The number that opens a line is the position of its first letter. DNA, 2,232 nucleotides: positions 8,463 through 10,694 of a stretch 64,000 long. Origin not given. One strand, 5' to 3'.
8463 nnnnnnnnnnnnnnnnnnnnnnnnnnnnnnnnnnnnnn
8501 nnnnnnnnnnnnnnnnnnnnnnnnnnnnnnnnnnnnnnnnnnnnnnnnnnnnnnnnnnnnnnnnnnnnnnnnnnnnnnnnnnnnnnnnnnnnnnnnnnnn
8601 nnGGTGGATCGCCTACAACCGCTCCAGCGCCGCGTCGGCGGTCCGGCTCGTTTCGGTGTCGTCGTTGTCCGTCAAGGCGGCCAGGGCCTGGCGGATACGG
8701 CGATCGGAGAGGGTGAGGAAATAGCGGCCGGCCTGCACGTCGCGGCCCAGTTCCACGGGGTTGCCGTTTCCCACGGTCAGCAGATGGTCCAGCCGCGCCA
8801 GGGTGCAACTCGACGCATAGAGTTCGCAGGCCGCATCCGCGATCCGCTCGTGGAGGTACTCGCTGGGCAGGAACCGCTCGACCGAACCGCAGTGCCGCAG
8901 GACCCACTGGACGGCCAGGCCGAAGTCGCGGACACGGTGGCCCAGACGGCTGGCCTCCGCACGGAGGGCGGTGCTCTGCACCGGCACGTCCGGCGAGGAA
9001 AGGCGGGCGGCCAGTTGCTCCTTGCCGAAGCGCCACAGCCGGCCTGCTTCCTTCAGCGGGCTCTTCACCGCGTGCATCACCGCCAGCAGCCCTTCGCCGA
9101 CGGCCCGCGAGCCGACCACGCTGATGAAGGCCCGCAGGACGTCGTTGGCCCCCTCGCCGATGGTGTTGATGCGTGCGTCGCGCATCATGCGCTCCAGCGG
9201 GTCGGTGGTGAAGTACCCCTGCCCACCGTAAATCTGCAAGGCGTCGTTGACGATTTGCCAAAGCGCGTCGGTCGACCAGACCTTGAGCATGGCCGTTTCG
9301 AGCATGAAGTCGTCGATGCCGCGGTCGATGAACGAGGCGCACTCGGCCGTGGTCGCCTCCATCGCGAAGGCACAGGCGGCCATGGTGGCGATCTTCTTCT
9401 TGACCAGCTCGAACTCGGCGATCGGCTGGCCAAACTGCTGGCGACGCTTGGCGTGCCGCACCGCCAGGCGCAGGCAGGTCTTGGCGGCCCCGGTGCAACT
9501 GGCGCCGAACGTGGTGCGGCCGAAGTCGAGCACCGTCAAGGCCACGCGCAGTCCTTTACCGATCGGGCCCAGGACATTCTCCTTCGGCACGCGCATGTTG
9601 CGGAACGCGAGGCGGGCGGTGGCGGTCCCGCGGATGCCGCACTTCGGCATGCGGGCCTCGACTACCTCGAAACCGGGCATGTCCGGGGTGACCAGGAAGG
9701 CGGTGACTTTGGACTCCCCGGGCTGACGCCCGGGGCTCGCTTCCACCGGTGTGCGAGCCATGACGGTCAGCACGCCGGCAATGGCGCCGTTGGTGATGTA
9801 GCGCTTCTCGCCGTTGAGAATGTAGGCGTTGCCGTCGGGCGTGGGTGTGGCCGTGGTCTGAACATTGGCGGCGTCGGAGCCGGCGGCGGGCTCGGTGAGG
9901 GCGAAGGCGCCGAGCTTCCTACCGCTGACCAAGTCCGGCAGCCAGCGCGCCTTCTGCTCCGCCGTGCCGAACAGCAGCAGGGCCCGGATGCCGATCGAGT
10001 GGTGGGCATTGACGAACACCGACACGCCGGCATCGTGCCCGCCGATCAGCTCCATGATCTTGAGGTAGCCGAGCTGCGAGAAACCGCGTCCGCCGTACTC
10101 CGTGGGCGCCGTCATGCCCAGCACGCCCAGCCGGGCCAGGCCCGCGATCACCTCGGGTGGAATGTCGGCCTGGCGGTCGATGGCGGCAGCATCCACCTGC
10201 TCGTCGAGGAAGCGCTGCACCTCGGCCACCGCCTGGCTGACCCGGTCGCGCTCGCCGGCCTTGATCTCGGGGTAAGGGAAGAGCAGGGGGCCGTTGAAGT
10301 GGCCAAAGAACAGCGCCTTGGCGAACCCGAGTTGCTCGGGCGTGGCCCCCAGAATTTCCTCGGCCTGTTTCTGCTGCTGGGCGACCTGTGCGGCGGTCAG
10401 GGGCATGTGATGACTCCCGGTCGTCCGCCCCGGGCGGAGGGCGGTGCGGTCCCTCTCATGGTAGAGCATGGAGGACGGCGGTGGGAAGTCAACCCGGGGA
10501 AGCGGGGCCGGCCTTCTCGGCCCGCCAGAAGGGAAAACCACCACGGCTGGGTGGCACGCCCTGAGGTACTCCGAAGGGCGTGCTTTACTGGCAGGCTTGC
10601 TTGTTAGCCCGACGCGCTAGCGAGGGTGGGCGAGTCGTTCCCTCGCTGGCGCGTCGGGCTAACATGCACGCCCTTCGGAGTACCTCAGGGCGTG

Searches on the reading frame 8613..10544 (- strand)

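Call 49: search_protein_families(library=pfam, proteins=[window:8613-10544:-], max_evalue=0.001)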
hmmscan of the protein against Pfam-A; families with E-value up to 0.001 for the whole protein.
window:8613-10544:- (643 aa): 6 families
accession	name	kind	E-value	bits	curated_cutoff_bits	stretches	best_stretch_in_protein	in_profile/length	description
PF00441.29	Acyl-CoA_dh_1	-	7.6e-40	136.9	22.4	1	329-474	1-145/150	Acyl-CoA dehydrogenase, C-terminal domain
PF02771.21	Acyl-CoA_dh_N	-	2.1e-26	93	22.9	1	106-208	8-112/113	Acyl-CoA dehydrogenase, N-terminal domain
PF02770.24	Acyl-CoA_dh_M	-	1.6e-24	86.3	33.3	1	213-317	1-97/97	Acyl-CoA dehydrogenase, middle domain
PF08028.16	Acyl-CoA_dh_2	-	9.6e-16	58.7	22.7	1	345-461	2-127/134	Acyl-CoA dehydrogenase, C-terminal domain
PF22924.1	ACOX_C_alpha1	-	4.4e-09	36.8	27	1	341-471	6-161/169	Acyl-CoA oxidase, C-alpha1 domain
PF21343.2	ACAD9-ACADV_C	-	2.8e-08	34.5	27.8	1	526-632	2-103/120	ACAD9/ACADV, C-terminal domain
